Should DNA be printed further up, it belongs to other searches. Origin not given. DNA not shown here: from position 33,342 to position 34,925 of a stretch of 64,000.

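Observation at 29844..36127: Aconitase-X (DUF521/DUF126) hydro-lyase pair wedged between xsc and pta, behind a TauR-like MocR regulator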

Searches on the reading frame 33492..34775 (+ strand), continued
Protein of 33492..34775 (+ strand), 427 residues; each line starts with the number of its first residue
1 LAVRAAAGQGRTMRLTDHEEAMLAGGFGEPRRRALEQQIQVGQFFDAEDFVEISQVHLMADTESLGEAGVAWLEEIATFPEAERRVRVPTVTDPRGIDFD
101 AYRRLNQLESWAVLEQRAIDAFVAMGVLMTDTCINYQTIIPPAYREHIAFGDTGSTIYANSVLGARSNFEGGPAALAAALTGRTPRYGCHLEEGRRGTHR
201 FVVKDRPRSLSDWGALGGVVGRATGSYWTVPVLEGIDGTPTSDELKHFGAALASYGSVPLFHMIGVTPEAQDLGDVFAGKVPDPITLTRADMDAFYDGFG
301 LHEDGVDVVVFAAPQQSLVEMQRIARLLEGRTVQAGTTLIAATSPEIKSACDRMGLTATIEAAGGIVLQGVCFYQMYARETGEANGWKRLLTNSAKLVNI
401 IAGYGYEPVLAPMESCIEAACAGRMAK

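Call 81: search_protein_families(library=ncbifam, proteins=[L040:18020-19708:+, L040:19711-20448:+, L040:6255-8300:-, L041:1195-3033:+, L041:3164-4189:+, L041:4264-5037:+, L041:5080-5976:+, L041:6022-7092:-, L041:7250-8383:-, L041:12055-12714:-], max_evalue=1e-8)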
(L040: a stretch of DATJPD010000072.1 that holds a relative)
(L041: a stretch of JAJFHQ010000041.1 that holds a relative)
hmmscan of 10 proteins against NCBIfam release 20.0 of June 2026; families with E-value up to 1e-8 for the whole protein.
L040:18020-19708:+ (563 aa): 5 families
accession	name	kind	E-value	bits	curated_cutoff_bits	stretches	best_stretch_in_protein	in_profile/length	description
NF040650.1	sulfolac_dhydr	equivalog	2.6e-60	204.4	500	1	238-556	8-326/339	L-sulfolactate dehydrogenase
TIGR03175.1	AllD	equivalog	1e-56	192.6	496.2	1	241-557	11-332/349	ureidoglycolate dehydrogenase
NF011599.0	PRK15025.1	equivalog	2.9e-56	191.1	356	1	240-556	10-331/349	ureidoglycolate dehydrogenase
NF007504.0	PRK10098.1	equivalog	2.9e-49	167.7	336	1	236-554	10-335/360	malate/lactate/ureidoglycolate dehydrogenase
NF009750.0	PRK13260.1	equivalog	5.1e-32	111.3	316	1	243-554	13-327/332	3-dehydro-L-gulonate 2-dehydrogenase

L040:19711-20448:+ (246 aa): 0 families

L040:6255-8300:- (682 aa): 0 families

L041:1195-3033:+ (613 aa): 51 families (the best 25 are shown)
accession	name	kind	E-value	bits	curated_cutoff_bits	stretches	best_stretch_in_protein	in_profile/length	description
TIGR01504.1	glyox_carbo_lig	equivalog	0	1143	711.2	1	2-580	1-575/589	glyoxylate carboligase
NF008431.0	PRK11269.1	equivalog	0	1114.2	791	1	1-582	1-578/591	glyoxylate carboligase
TIGR00118.1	acolac_lg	equivalog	3.6e-138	461.5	538.35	1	4-563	1-538/557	biosynthetic-type acetolactate synthase large subunit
NF005860.0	PRK07789.1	equivalog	8.7e-132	440.5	881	1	3-562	33-581/615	acetolactate synthase large subunit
NF004710.0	PRK06048.1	equivalog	1.9e-131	439.3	976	1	2-576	6-555/561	acetolactate synthase large subunit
NF004919.0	PRK06276.1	equivalog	9.8e-128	427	866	1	4-567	1-546/582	acetolactate synthase large subunit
NF005651.0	PRK07418.1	subfamily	6.7e-116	387.9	942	1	5-564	20-564/617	acetolactate synthase large subunit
NF006319.0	PRK08527.1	equivalog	1.3e-113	380.4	905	1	3-565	3-544/565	acetolactate synthase large subunit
NF006581.0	PRK09107.1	equivalog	8.3e-113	377.7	974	1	4-564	11-558/595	acetolactate synthase 3 large subunit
NF005824.0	PRK07710.1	equivalog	2.9e-111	372.6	976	1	9-561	22-550/573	acetolactate synthase large subunit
NF005584.0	PRK07282.1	equivalog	2e-110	370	970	1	11-498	17-497/566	acetolactate synthase large subunit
NF005058.0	PRK06466.1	equivalog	2e-108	363.4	951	1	4-547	4-538/574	acetolactate synthase 3 large subunit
NF006016.1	PRK08155.1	equivalog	5.9e-108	361.7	870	1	3-542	2-519/554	acetolactate synthase large subunit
NF005228.0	PRK06725.1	equivalog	6.3e-107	358.1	991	1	5-565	17-551/571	acetolactate synthase large subunit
NF005364.0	PRK06882.1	equivalog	2.1e-105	353.3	1083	1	3-546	3-535/574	acetolactate synthase 3 large subunit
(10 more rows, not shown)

L041:3164-4189:+ (342 aa): 14 families
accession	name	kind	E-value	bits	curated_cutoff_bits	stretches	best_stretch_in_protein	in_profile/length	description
NF005089.0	PRK06522.1-4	subfamily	7.2e-141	469.3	223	1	1-324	1-324/326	2-dehydropantoate 2-reductase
TIGR00745.1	apbA_panE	subfamily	8.5e-56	189.4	141.35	2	133-317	114-301/305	2-dehydropantoate 2-reductase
NF005091.0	PRK06522.2-2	equivalog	4.4e-54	183.7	252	2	123-319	106-298/302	2-dehydropantoate 2-reductase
NF004887.0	PRK06249.1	equivalog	1.5e-39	136.1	360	2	133-317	119-310/316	putative 2-dehydropantoate 2-reductase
NF005088.0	PRK06522.1-2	subfamily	3.2e-33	115.1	371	2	1-104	1-105/308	2-dehydropantoate 2-reductase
NF005094.0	PRK06522.2-5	equivalog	7.1e-30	104.4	382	2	134-314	114-298/307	2-dehydropantoate 2-reductase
NF006083.0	PRK08229.1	equivalog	9.2e-29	100.5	371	1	1-104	3-110/341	2-dehydropantoate 2-reductase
NF005092.1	PRK06522.2-3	equivalog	3.1e-27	95.5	500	2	1-104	1-102/296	2-dehydropantoate 2-reductase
NF009542.0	PRK12921.1-4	equivalog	7.4e-20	71.4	288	1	179-315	143-280/286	oxidoreductase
NF005093.0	PRK06522.2-4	equivalog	4.4e-16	59.1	308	0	174-317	156-296/304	2-dehydropantoate 2-reductase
NF004311.0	PRK05708.1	equivalog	2e-14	53.2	378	0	177-319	157-298/305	putative 2-dehydropantoate 2-reductase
NF009541.0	PRK12921.1-1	equivalog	3.1e-13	49.7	338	0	182-315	157-290/297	oxidoreductase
NF009543.0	PRK12921.1-5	equivalog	1e-12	47.9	339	0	1-103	1-104/305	oxidoreductase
NF005087.0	PRK06522.1-1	equivalog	7.5e-11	41.7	351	0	1-104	1-100/296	2-dehydropantoate 2-reductase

L041:4264-5037:+ (258 aa): 6 families
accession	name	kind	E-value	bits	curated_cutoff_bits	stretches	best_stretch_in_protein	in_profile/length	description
NF043033.1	OxoTetrIsom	equivalog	1.3e-117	392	325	1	1-255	1-251/251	2-oxo-tetronate isomerase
TIGR03234.1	OH-pyruv-isom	equivalog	3.5e-114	380.4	353.45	1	3-255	2-254/254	hydroxypyruvate isomerase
NF007444.0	PRK09997.1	equivalog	7.1e-100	333.7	465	1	1-255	1-255/258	hydroxypyruvate isomerase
NF007441.0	PRK09989.1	equivalog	4.5e-81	272.4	412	1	1-256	1-256/258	HPr family phosphocarrier protein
NF041099.2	keto_glucon_epim_IolO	equivalog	5.5e-18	65.2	300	1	87-245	95-250/269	5-keto-L-gluconate epimerase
NF051856.1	PsicseEpim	equivalog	3.3e-12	46.8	300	1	119-239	126-243/287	D-psicose 3-epimerase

L041:5080-5976:+ (299 aa): 10 families
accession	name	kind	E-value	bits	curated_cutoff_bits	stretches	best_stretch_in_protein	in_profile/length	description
NF011633.0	PRK15059.1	equivalog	2.8e-143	476.4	451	1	9-299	3-292/292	2-hydroxy-3-oxopropionate reductase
TIGR01505.1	tartro_sem_red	equivalog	5.1e-127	423.1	340.75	1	9-298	2-291/291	2-hydroxy-3-oxopropionate reductase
NF008592.0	PRK11559.1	equivalog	1.3e-91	307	397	1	7-298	3-294/296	2-hydroxy-3-oxopropionate reductase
TIGR01692.1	HIBADH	equivalog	8.8e-58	195.9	291.6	1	11-289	1-286/288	3-hydroxyisobutyrate dehydrogenase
NF043037.1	ThreonDh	equivalog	1.5e-52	178.9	350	1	7-290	3-287/297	L-threonate dehydrogenase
NF012005.0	PRK15461.1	equivalog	5.6e-48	163.6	348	1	6-294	1-290/298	sulfolactaldehyde 3-reductase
NF007161.0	PRK09599.1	subfamily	3e-17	62.8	271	1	8-192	2-189/302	NADP-dependent phosphogluconate dehydrogenase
TIGR00872.1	gnd_rel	equivalog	6.4e-17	61.7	297.2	1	9-194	3-189/299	phosphogluconate dehydrogenase (NAD(+)-dependent, decarboxylating)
NF006765.0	PRK09287.1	equivalog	7.8e-11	41.5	413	1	6-161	3-162/476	NADP-dependent phosphogluconate dehydrogenase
TIGR00873.1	gnd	equivalog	1.1e-09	37.7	426.7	1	8-193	1-196/467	decarboxylating NADP(+)-dependent phosphogluconate dehydrogenase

L041:6022-7092:- (357 aa): 22 families
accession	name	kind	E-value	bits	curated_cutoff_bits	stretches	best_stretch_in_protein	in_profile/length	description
TIGR00254.1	GGDEF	domain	4.7e-47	159.8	37.4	1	176-338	4-165/168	diguanylate cyclase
NF007135.0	PRK09581.1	equivalog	5.9e-47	160.5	474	1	164-339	279-454/457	PleD family two-component system response regulator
NF038266.1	diguan_SiaD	equivalog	4.7e-43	147.4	290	1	165-337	82-252/252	biofilm regulation diguanylate cyclase SiaD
NF007380.0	PRK09894.1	equivalog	3.1e-41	141.7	256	1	151-337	105-284/296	diguanylate cyclase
NF041606.1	dguan_cyc_DgcA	equivalog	1.4e-39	136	370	1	175-338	176-337/340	diguanylate cyclase DgcA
NF007423.1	PRK09966.1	equivalog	8e-38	130.3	325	1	171-330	233-390/390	diguanylate cyclase DgcN/YfiN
NF007298.0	PRK09776.1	equivalog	4.1e-35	121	1135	1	170-338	677-843/1111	diguanylate cyclase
NF051473.1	DigCycDgcsShew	equivalog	4.7e-30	105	400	1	175-336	133-287/291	diguanylate cyclase DgcS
NF047872.1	GGDEF_GdpS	equivalog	6e-30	104.6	400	1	168-341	178-351/355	GGDEF domain-containing protein GdpS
NF011955.1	PRK15426.1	equivalog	8.8e-30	103.4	408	1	179-338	400-559/564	cellulose biosynthesis regulator diguanylate cyclase DgcQ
NF007599.0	PRK10245.1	equivalog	2.6e-28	98.6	402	1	172-337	205-367/371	diguanylate cyclase AdrA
NF047654.1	DiguCycDgcRLepto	equivalog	3.2e-28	98.5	500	1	162-337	121-293/295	diguanylate cyclase DgcR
NF007474.0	PRK10060.1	equivalog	5.1e-25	87.8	782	1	173-336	233-391/663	cyclic di-GMP phosphodiesterase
NF040885.1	diguan_DgcJ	equivalog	1.3e-24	86.9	500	1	171-334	335-490/493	diguanylate cyclase DgcJ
NF045675.1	PhdiestaseDibA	equivalog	6.1e-24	84.3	980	1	171-335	197-359/623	phosphodiesterase DibA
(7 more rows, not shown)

L041:7250-8383:- (378 aa): 1 family
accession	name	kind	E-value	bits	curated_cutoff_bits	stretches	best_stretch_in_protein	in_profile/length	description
NF045642.2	HdxyAspAldBhcC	equivalog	1.5e-137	458.8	690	1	4-377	17-386/387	3-hydroxy-D-aspartate aldolase BhcC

L041:12055-12714:- (220 aa): 7 families
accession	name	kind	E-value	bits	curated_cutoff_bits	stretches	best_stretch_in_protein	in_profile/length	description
NF043040.1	corrin_prot_MT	hypoth_equivalog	2.3e-18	66.4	180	1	43-178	41-174/216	corrinoid protein-associated methyltransferase CpaM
NF045667.1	MTase_DVU1556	equivalog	5.9e-13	48.8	155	1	33-160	12-129/213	DVU_1556 family methyltransferase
NF001244.0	PRK00216.1-5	equivalog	1.9e-11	43.7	216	1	43-155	48-158/236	bifunctional demethylmenaquinone methyltransferase/2-methoxy-6-polyprenyl-1,4-benzoquinol methylase UbiE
NF041537.1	ArsM_AhpD_UU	exception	6.1e-11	41.7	510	1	37-155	70-185/345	arsenite methyltransferase/AhpD domain selenoprotein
TIGR02072.1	BioC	equivalog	1.4e-10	41.4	184.95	1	9-153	4-135/244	malonyl-ACP O-methyltransferase BioC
NF047649.1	MTase_UXPK_star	exception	4.3e-10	39.1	460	1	37-155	71-186/283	methyltransferase/UXPK-star double selenoprotein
TIGR01934.1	MenG_MenH_UbiE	subfamily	4.8e-10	39.1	158.35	1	43-150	39-141/223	ubiquinone/menaquinone biosynthesis methyltransferase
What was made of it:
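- The BhcC-like and Ldh_2 matches fall below their cutoffs (call 81).
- Tried and rejected: The same applies to the L040 Ldh_2 protein as sulfolactate dehydrogenase (204 against 500 bits; call 81).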
